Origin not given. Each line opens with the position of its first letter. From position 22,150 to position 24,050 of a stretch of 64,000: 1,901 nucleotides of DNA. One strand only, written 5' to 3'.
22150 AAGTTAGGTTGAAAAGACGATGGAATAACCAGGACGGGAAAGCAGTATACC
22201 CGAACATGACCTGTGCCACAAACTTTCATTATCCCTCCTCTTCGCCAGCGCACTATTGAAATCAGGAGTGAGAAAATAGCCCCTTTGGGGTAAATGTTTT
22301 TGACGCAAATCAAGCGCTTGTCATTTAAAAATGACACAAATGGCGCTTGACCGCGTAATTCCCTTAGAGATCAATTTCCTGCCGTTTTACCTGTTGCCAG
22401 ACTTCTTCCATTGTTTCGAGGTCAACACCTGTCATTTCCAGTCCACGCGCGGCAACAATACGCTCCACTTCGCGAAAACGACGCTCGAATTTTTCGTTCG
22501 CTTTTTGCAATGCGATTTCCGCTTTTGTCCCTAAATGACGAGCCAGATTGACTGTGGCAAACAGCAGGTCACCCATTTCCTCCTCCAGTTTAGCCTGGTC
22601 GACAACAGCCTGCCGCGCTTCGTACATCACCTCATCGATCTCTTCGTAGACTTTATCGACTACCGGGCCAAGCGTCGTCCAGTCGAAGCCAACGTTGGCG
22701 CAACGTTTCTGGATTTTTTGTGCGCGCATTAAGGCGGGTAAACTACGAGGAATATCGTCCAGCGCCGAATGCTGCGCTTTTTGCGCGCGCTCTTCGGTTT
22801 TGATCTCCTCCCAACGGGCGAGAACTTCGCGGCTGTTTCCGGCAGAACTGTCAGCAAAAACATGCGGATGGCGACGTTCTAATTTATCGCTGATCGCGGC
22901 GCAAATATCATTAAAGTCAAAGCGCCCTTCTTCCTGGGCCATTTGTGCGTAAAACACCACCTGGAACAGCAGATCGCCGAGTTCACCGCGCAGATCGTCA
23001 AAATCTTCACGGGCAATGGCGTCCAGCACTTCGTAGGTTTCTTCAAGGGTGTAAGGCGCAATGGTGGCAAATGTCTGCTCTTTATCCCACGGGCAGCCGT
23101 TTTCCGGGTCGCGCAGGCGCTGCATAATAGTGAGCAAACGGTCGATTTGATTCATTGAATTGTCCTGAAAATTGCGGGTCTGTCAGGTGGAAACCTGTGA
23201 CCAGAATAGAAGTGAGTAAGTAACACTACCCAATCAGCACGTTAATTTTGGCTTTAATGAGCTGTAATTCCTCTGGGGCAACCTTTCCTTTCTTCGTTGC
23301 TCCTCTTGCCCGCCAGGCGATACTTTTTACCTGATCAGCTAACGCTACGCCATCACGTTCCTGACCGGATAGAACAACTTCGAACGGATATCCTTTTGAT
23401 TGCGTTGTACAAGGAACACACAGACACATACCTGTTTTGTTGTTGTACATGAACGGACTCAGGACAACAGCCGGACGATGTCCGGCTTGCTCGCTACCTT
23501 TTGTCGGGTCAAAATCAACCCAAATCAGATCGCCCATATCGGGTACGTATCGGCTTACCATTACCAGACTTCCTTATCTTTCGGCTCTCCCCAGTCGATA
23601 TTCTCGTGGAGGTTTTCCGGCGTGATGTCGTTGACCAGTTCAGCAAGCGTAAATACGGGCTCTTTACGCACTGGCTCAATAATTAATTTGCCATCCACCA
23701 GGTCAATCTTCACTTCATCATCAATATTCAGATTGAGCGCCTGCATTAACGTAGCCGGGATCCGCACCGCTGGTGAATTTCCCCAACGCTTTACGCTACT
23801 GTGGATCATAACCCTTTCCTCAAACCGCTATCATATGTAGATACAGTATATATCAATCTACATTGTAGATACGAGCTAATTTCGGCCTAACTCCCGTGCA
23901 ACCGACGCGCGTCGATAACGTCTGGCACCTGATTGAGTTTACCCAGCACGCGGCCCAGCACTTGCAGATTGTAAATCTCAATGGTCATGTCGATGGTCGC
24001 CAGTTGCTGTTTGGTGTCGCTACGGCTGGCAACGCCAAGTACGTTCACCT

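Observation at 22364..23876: Intact mazE-mazF-mazG module with its palindromic operator immediately downstream of relA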

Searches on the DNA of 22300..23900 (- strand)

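Call 3: search_dna_similar(query=window:22300-23900:-, collection=ecoli_genomes, mode=near, max_rows=15)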
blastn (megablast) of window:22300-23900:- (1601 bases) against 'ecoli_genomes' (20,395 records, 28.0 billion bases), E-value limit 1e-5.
Records with a match: 5425; places in all: 5428; records where one place covers at least 80% of the query: 4415.
Genomes with a match: 5425 of 5426; with a place that covers at least 80% of the query: 4415. Places per genome that has any: lowest 1, median 1, highest 2. On chromosomes: 5428 places; on plasmids: 0.
Best place of each record, by identity: >=99% 25; 95-99% 5372; 90-95% 28.
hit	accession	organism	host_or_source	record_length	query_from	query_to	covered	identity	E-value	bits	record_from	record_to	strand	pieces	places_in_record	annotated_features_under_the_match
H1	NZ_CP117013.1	Escherichia coli strain MLI114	Homo sapiens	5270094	1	1601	100%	100.0%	0e+0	2957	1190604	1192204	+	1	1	mazG: nucleoside triphosphate pyrophosphohydrolase | mazF: endoribonuclease MazF | mazE: type II toxin-antitoxin system antitoxin MazE | relA: GTP diphosphokinase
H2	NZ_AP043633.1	Escherichia coli strain AST240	Homo sapiens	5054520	1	1601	100%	100.0%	0e+0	2957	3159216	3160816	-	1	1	mazG: nucleoside triphosphate pyrophosphohydrolase | mazF: endoribonuclease MazF | mazE: type II toxin-antitoxin system antitoxin MazE | relA: GTP diphosphokinase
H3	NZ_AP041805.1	Escherichia coli O166:H15 strain JNE070796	Homo sapiens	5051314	1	1601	100%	100.0%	0e+0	2957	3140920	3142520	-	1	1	mazG: nucleoside triphosphate pyrophosphohydrolase | mazF: endoribonuclease MazF | mazE: type II toxin-antitoxin system antitoxin MazE | relA: GTP diphosphokinase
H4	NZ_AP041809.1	Escherichia coli O166:H15 strain JNE21-003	Homo sapiens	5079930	1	1601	100%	100.0%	0e+0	2957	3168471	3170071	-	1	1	mazG: nucleoside triphosphate pyrophosphohydrolase | mazF: endoribonuclease MazF | mazE: type II toxin-antitoxin system antitoxin MazE | relA: GTP diphosphokinase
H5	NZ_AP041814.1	Escherichia coli O166:H15 strain JNE21-009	Homo sapiens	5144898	1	1601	100%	100.0%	0e+0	2957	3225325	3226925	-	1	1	mazG: nucleoside triphosphate pyrophosphohydrolase | mazF: endoribonuclease MazF | mazE: type II toxin-antitoxin system antitoxin MazE | relA: GTP diphosphokinase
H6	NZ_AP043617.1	Escherichia coli strain AST20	Homo sapiens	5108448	1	1601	100%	100.0%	0e+0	2957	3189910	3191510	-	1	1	mazG: nucleoside triphosphate pyrophosphohydrolase | mazF: endoribonuclease MazF | mazE: type II toxin-antitoxin system antitoxin MazE | relA: GTP diphosphokinase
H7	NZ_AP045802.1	Escherichia coli strain 23CRST032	Homo sapiens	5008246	1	1601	100%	100.0%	0e+0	2957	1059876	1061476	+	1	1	mazG: nucleoside triphosphate pyrophosphohydrolase | mazF: endoribonuclease MazF | mazE: type II toxin-antitoxin system antitoxin MazE | relA: GTP diphosphokinase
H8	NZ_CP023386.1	Escherichia coli strain 1190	canine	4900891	1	1601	100%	99.9%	0e+0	2952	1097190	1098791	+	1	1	mazG: nucleoside triphosphate pyrophosphohydrolase | mazF: endoribonuclease MazF | mazE: type II toxin-antitoxin system antitoxin MazE | relA: GTP diphosphokinase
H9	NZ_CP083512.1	Escherichia coli strain elppa4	Homo sapiens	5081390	1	1601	100%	99.9%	0e+0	2952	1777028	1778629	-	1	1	mazG: nucleoside triphosphate pyrophosphohydrolase | mazF: endoribonuclease MazF | mazE: type II toxin-antitoxin system antitoxin MazE | relA: GTP diphosphokinase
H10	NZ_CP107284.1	Escherichia coli strain SW4848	Water from a lake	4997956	1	1601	100%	99.9%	0e+0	2952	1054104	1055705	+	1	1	mazG: nucleoside triphosphate pyrophosphohydrolase | mazF: endoribonuclease MazF | mazE: type II toxin-antitoxin system antitoxin MazE | relA: GTP diphosphokinase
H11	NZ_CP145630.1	Escherichia coli strain S1-SRL-01-C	Homo sapiens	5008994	1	1601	100%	99.9%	0e+0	2952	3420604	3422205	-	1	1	mazG: nucleoside triphosphate pyrophosphohydrolase | mazF: endoribonuclease MazF | mazE: type II toxin-antitoxin system antitoxin MazE | relA: GTP diphosphokinase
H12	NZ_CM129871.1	Escherichia coli strain PCP07014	seawater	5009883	1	1601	100%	99.9%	0e+0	2952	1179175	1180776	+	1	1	mazG: nucleoside triphosphate pyrophosphohydrolase | mazF: endoribonuclease MazF | mazE: type II toxin-antitoxin system antitoxin MazE | relA: GTP diphosphokinase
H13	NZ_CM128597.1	Escherichia coli strain E700025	Homo sapiens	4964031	1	1601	100%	99.9%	0e+0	2952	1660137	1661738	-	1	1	mazG: nucleoside triphosphate pyrophosphohydrolase | mazF: endoribonuclease MazF | mazE: type II toxin-antitoxin system antitoxin MazE | relA: GTP diphosphokinase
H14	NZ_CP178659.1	Escherichia coli strain VTB96933v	Chicken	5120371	1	1601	100%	99.9%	0e+0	2952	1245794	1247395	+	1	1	mazG: nucleoside triphosphate pyrophosphohydrolase | mazF: endoribonuclease MazF | mazE: type II toxin-antitoxin system antitoxin MazE | relA: GTP diphosphokinase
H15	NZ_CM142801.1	Escherichia coli strain GPEC856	chicken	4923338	1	1601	100%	99.9%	0e+0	2952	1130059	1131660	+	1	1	mazG: nucleoside triphosphate pyrophosphohydrolase | mazF: endoribonuclease MazF | mazE: type II toxin-antitoxin system antitoxin MazE | relA: GTP diphosphokinase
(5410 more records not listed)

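Call 8: search_dna_similar(query=window:22300-23900:-, collection=ecoli_genomes, mode=near, max_rows=40, rows=spread)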
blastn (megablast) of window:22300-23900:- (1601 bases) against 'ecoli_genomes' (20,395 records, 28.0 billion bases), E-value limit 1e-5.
Records with a match: 5425; places in all: 5428; records where one place covers at least 80% of the query: 4415.
Genomes with a match: 5425 of 5426; with a place that covers at least 80% of the query: 4415. Places per genome that has any: lowest 1, median 1, highest 2. On chromosomes: 5428 places; on plasmids: 0.
Best place of each record, by identity: >=99% 25; 95-99% 5372; 90-95% 28.
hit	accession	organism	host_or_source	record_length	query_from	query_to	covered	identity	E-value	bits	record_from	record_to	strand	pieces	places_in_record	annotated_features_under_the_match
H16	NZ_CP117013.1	Escherichia coli strain MLI114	Homo sapiens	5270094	1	1601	100%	100.0%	0e+0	2957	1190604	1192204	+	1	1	mazG: nucleoside triphosphate pyrophosphohydrolase | mazF: endoribonuclease MazF | mazE: type II toxin-antitoxin system antitoxin MazE | relA: GTP diphosphokinase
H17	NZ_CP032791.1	Escherichia coli strain NZRM4165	Homo sapiens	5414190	1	1601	100%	97.8%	0e+0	2758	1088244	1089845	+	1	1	mazG: nucleoside triphosphate pyrophosphohydrolase | mazF: endoribonuclease MazF | mazE: type II toxin-antitoxin system antitoxin MazE | relA: GTP diphosphokinase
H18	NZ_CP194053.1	Escherichia coli strain 277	plasmid curing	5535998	1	1601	100%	97.8%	0e+0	2758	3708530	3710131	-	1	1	mazG: nucleoside triphosphate pyrophosphohydrolase | mazF: endoribonuclease MazF | mazE: type II toxin-antitoxin system antitoxin MazE | relA: GTP diphosphokinase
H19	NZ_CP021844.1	Escherichia coli strain EC1515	Homo sapiens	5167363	1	1601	100%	97.5%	0e+0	2737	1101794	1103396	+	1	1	mazG: nucleoside triphosphate pyrophosphohydrolase | mazF: endoribonuclease MazF | mazE: type II toxin-antitoxin system antitoxin MazE | relA: GTP diphosphokinase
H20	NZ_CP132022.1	Escherichia coli strain GON1437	Homo sapiens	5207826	1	1601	100%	97.4%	0e+0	2726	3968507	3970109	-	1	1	mazG: nucleoside triphosphate pyrophosphohydrolase | mazF: endoribonuclease MazF | mazE: type II toxin-antitoxin system antitoxin MazE | relA: GTP diphosphokinase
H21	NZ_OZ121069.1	Escherichia coli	Homo sapiens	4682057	1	1601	100%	97.4%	0e+0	2726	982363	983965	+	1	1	mazG: nucleoside triphosphate pyrophosphohydrolase | mazF: endoribonuclease MazF | mazE: type II toxin-antitoxin system antitoxin MazE | relA: GTP diphosphokinase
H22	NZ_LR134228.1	Escherichia coli strain NCTC9699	missing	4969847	1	1601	100%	97.4%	0e+0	2724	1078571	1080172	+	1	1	mazG: nucleoside triphosphate pyrophosphohydrolase | mazF: endoribonuclease MazF | mazE: type II toxin-antitoxin system antitoxin MazE | relA: GTP diphosphokinase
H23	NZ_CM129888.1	Escherichia coli strain MB06171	seawater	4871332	1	1601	100%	97.3%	0e+0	2719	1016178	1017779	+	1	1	mazG: nucleoside triphosphate pyrophosphohydrolase | mazF: endoribonuclease MazF | mazE: type II toxin-antitoxin system antitoxin MazE | relA: GTP diphosphokinase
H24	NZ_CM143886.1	Escherichia coli strain E17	Homo sapiens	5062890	1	1601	100%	97.3%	0e+0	2715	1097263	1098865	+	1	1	mazG: nucleoside triphosphate pyrophosphohydrolase | mazF: endoribonuclease MazF | mazE: type II toxin-antitoxin system antitoxin MazE | relA: GTP diphosphokinase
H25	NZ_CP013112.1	Escherichia coli strain YD786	Homo sapiens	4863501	1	1601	100%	97.3%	0e+0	2713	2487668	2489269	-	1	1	mazG: nucleoside triphosphate pyrophosphohydrolase | mazF: endoribonuclease MazF | mazE: type II toxin-antitoxin system antitoxin MazE | relA: GTP diphosphokinase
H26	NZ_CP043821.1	Escherichia coli strain RM10740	Feral pig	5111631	1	1601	100%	97.3%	0e+0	2713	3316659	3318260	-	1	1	mazG: nucleoside triphosphate pyrophosphohydrolase | mazF: endoribonuclease MazF | mazE: type II toxin-antitoxin system antitoxin MazE | relA: GTP diphosphokinase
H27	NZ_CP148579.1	Escherichia coli strain Z1322HEC0003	Homo sapiens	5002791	1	1601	100%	97.3%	0e+0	2713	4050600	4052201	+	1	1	mazG: nucleoside triphosphate pyrophosphohydrolase | mazF: endoribonuclease MazF | mazE: type II toxin-antitoxin system antitoxin MazE | relA: GTP diphosphokinase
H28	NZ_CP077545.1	Escherichia coli O111:H8 strain 08-4347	Homo sapiens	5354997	1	1601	100%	97.3%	0e+0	2713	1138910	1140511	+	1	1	mazG: nucleoside triphosphate pyrophosphohydrolase | mazF: endoribonuclease MazF | mazE: type II toxin-antitoxin system antitoxin MazE | relA: GTP diphosphokinase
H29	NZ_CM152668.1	Escherichia coli strain ij001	Clinical specimen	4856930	1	1601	100%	97.3%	0e+0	2713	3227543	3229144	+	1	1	mazG: nucleoside triphosphate pyrophosphohydrolase | mazF: endoribonuclease MazF | mazE: type II toxin-antitoxin system antitoxin MazE | relA: GTP diphosphokinase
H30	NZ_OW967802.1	Escherichia coli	Homo sapiens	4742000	1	1601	100%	97.3%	0e+0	2713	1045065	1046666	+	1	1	mazG: nucleoside triphosphate pyrophosphohydrolase | mazF: endoribonuclease MazF | mazE: type II toxin-antitoxin system antitoxin MazE | relA: GTP diphosphokinase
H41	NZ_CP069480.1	Escherichia coli strain FDAARGOS_1257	Homo sapiens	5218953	1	1601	100%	97.1%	0e+0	2699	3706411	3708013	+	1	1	mazG: nucleoside triphosphate pyrophosphohydrolase | mazF: endoribonuclease MazF | mazE: type II toxin-antitoxin system antitoxin MazE | relA: GTP diphosphokinase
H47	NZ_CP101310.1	Escherichia coli strain 99-3311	Homo sapiens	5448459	1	1601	100%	96.9%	0e+0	2680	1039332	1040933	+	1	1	mazG: nucleoside triphosphate pyrophosphohydrolase | mazF: endoribonuclease MazF | mazE: type II toxin-antitoxin system antitoxin MazE | relA: GTP diphosphokinase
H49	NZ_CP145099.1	Escherichia coli strain PS_131_S11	Homo sapiens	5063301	705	1601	56%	96.0%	0e+0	1459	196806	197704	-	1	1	mazG: nucleoside triphosphate pyrophosphohydrolase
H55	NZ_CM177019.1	Escherichia coli strain RMDEC465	Homo sapiens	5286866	705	1601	56%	93.8%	0e+0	1349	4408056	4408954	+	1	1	mazG: nucleoside triphosphate pyrophosphohydrolase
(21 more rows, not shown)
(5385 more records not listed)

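Call 9: get_annotated_region(hit=H49, flank=2500)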
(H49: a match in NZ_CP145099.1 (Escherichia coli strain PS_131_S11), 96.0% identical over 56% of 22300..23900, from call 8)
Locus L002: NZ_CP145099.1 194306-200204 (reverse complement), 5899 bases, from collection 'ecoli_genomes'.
description: Escherichia coli strain PS_131_S11 chromosome, complete genome
organism: Escherichia coli strain PS_131_S11 (NCBI taxid 562)
replicon: chromosome; assembly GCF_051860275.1
host: Homo sapiens; source: fecal sample; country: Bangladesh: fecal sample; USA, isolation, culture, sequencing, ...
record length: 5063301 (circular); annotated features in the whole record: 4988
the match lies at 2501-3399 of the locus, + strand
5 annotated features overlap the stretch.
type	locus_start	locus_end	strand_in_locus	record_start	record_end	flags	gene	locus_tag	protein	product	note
CDS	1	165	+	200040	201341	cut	rlmD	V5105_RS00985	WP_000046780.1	23S rRNA (uracil(1939)-C(5))-methyltransferase RlmD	-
CDS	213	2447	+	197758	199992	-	relA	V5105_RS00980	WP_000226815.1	GTP diphosphokinase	-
CDS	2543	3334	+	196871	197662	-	mazG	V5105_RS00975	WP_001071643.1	nucleoside triphosphate pyrophosphohydrolase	-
CDS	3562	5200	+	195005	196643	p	pyrG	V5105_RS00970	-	glutamine hydrolyzing CTP synthase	frameshifted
CDS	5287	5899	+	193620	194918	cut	eno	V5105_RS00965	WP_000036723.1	phosphopyruvate hydratase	-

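Call 30: search_dna_similar(query=window:23264-23304:-, collection=ecoli_genomes, mode=near, max_rows=40, max_evalue=0.001)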
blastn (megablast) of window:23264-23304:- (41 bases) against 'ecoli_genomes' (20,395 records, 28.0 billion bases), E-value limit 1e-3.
Records with a match: 24; places in all: 24; records where one place covers at least 80% of the query: 24.
Genomes with a match: 24 of 5426; with a place that covers at least 80% of the query: 24. Places per genome that has any: lowest 1, median 1, highest 1. On chromosomes: 24 places; on plasmids: 0.
Best place of each record, by identity: >=99% 24.
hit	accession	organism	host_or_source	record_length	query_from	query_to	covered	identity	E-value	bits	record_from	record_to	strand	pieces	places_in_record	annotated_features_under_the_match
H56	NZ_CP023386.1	Escherichia coli strain 1190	canine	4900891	1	41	100%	100.0%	3e-12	77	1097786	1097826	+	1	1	mazF: endoribonuclease MazF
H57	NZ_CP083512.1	Escherichia coli strain elppa4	Homo sapiens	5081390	1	41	100%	100.0%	3e-12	77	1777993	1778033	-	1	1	mazF: endoribonuclease MazF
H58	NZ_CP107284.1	Escherichia coli strain SW4848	Water from a lake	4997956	1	41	100%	100.0%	3e-12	77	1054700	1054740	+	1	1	mazF: endoribonuclease MazF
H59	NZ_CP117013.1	Escherichia coli strain MLI114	Homo sapiens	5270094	1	41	100%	100.0%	3e-12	77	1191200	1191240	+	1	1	mazF: endoribonuclease MazF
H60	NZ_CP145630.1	Escherichia coli strain S1-SRL-01-C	Homo sapiens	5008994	1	41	100%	100.0%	3e-12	77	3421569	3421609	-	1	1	mazF: endoribonuclease MazF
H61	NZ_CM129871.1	Escherichia coli strain PCP07014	seawater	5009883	1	41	100%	100.0%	3e-12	77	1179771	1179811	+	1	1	mazF: endoribonuclease MazF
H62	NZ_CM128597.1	Escherichia coli strain E700025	Homo sapiens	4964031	1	41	100%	100.0%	3e-12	77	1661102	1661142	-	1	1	mazF: endoribonuclease MazF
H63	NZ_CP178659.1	Escherichia coli strain VTB96933v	Chicken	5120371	1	41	100%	100.0%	3e-12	77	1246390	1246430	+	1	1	mazF: endoribonuclease MazF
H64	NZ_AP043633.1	Escherichia coli strain AST240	Homo sapiens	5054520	1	41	100%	100.0%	3e-12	77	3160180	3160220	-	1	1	mazF: endoribonuclease MazF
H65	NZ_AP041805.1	Escherichia coli O166:H15 strain JNE070796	Homo sapiens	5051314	1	41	100%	100.0%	3e-12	77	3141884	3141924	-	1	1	mazF: endoribonuclease MazF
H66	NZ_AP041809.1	Escherichia coli O166:H15 strain JNE21-003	Homo sapiens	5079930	1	41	100%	100.0%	3e-12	77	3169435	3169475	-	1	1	mazF: endoribonuclease MazF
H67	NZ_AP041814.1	Escherichia coli O166:H15 strain JNE21-009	Homo sapiens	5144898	1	41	100%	100.0%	3e-12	77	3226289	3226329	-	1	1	mazF: endoribonuclease MazF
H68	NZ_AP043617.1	Escherichia coli strain AST20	Homo sapiens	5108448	1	41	100%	100.0%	3e-12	77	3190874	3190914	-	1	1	mazF: endoribonuclease MazF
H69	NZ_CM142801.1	Escherichia coli strain GPEC856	chicken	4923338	1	41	100%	100.0%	3e-12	77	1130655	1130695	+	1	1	mazF: endoribonuclease MazF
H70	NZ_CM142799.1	Escherichia coli strain GPEC874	chicken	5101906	1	41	100%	100.0%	3e-12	77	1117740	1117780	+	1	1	mazF: endoribonuclease MazF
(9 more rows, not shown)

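Call 41: get_annotated_region(hit=H17, flank=300)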
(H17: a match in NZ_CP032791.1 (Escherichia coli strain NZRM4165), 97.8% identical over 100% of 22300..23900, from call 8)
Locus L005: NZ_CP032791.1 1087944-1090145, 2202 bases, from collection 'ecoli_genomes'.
description: Escherichia coli strain NZRM4165 chromosome, complete genome
organism: Escherichia coli strain NZRM4165 (NCBI taxid 562)
replicon: chromosome; assembly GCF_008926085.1
host: Homo sapiens; source: missing; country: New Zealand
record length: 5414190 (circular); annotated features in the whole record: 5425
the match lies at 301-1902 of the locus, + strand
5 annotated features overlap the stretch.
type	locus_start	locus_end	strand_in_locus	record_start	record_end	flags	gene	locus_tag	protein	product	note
CDS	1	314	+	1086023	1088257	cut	relA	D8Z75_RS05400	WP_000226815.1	GTP diphosphokinase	-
CDS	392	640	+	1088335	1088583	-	mazE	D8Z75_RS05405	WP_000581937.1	type II toxin-antitoxin system antitoxin MazE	-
CDS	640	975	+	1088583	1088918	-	mazF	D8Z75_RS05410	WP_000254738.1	endoribonuclease MazF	-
CDS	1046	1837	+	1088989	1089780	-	mazG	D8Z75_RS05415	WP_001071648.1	nucleoside triphosphate pyrophosphohydrolase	-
CDS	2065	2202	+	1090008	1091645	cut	pyrG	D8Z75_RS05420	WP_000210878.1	glutamine hydrolyzing CTP synthase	-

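Call 42: get_annotated_region(hit=H22, flank=300)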
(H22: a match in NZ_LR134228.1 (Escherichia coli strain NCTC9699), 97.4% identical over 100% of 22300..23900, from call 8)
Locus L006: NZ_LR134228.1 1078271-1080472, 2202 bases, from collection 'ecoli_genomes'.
description: Escherichia coli strain NCTC9699 chromosome 1, complete sequence
organism: Escherichia coli strain NCTC9699 (NCBI taxid 562)
replicon: chromosome; assembly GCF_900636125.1
host: missing; source: not available: to be reported later; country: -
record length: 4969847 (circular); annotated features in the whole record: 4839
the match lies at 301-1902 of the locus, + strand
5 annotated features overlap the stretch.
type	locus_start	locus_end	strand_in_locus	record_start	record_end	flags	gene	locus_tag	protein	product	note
CDS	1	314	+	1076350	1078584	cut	relA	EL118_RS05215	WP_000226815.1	GTP diphosphokinase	-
CDS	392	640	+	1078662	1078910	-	mazE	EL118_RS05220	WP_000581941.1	type II toxin-antitoxin system antitoxin MazE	-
CDS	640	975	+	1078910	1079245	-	mazF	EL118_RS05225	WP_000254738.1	endoribonuclease MazF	-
CDS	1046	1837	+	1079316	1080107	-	mazG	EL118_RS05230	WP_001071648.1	nucleoside triphosphate pyrophosphohydrolase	-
CDS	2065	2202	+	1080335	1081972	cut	pyrG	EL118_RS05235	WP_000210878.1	glutamine hydrolyzing CTP synthase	-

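Call 43: get_annotated_region(hit=H28, flank=300)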
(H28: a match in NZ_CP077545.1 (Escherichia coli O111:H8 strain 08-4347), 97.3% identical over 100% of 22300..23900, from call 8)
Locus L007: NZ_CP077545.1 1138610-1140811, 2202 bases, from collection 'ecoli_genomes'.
description: Escherichia coli O111:H8 strain 08-4347 chromosome, complete genome
organism: Escherichia coli O111:H8 strain 08-4347 (NCBI taxid 991910)
replicon: chromosome; assembly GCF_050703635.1
host: Homo sapiens; source: missing; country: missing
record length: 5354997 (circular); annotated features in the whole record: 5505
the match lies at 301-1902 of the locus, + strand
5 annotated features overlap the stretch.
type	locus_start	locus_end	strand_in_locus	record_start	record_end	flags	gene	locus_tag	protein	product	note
CDS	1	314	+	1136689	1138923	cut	relA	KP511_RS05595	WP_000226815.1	GTP diphosphokinase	-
CDS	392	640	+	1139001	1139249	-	mazE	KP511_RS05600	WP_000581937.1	type II toxin-antitoxin system antitoxin MazE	-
CDS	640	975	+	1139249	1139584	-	mazF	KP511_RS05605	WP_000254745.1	endoribonuclease MazF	-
CDS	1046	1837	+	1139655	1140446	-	mazG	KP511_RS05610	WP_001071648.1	nucleoside triphosphate pyrophosphohydrolase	-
CDS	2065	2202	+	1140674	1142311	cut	pyrG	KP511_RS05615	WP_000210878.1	glutamine hydrolyzing CTP synthase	-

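Call 44: get_annotated_region(hit=H41, flank=300)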
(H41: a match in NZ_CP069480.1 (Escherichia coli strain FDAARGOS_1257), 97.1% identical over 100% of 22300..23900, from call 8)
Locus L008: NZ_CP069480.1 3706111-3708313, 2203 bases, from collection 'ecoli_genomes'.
description: Escherichia coli strain FDAARGOS_1257 chromosome, complete genome
organism: Escherichia coli strain FDAARGOS_1257 (NCBI taxid 562)
replicon: chromosome; assembly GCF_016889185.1
host: Homo sapiens; source: missing; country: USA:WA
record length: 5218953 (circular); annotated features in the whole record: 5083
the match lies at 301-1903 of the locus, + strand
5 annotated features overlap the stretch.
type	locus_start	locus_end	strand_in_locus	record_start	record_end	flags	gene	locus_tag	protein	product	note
CDS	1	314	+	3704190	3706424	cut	relA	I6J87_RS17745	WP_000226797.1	GTP diphosphokinase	-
CDS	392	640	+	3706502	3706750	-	mazE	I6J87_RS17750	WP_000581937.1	type II toxin-antitoxin system antitoxin MazE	-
CDS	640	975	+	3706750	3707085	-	mazF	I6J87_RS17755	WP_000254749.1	endoribonuclease MazF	-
CDS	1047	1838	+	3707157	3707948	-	mazG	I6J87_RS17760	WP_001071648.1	nucleoside triphosphate pyrophosphohydrolase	-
CDS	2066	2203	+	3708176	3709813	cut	pyrG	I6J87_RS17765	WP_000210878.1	glutamine hydrolyzing CTP synthase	-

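Call 45: get_annotated_region(hit=H47, flank=300)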
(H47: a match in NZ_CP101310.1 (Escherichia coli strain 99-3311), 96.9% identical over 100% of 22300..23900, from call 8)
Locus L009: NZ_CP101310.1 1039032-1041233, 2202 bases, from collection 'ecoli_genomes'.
description: Escherichia coli strain 99-3311 chromosome, complete genome
organism: Escherichia coli strain 99-3311 (NCBI taxid 562)
replicon: chromosome; assembly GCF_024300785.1
host: Homo sapiens; source: not applicable; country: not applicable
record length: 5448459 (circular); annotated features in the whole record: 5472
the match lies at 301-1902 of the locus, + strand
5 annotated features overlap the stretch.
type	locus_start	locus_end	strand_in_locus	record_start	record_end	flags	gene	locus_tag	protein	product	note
CDS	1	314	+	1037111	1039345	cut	relA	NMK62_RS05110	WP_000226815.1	GTP diphosphokinase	-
CDS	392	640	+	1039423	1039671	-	mazE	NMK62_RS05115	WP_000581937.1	type II toxin-antitoxin system antitoxin MazE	-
CDS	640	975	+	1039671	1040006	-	mazF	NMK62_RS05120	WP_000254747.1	endoribonuclease MazF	-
CDS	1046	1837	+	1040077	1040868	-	mazG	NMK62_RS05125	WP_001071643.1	nucleoside triphosphate pyrophosphohydrolase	-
CDS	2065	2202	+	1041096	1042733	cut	pyrG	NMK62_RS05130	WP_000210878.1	glutamine hydrolyzing CTP synthase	-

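Call 46: get_annotated_region(hit=H55, flank=1500)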
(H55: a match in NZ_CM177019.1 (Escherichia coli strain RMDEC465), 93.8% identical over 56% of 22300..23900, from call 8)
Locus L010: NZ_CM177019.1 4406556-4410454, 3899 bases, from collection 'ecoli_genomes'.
description: Escherichia coli strain RMDEC465 chromosome, whole genome shotgun sequence
organism: Escherichia coli strain RMDEC465 (NCBI taxid 562)
replicon: chromosome; assembly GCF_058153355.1
host: Homo sapiens; source: stool; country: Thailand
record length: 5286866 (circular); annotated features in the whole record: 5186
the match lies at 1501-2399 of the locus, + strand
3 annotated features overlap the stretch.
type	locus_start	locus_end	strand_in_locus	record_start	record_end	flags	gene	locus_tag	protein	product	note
CDS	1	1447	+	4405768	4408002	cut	relA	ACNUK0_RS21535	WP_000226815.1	GTP diphosphokinase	-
CDS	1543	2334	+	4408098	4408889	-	mazG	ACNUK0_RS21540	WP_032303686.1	nucleoside triphosphate pyrophosphohydrolase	-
CDS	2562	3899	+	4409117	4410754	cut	pyrG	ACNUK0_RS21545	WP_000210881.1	glutamine hydrolyzing CTP synthase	-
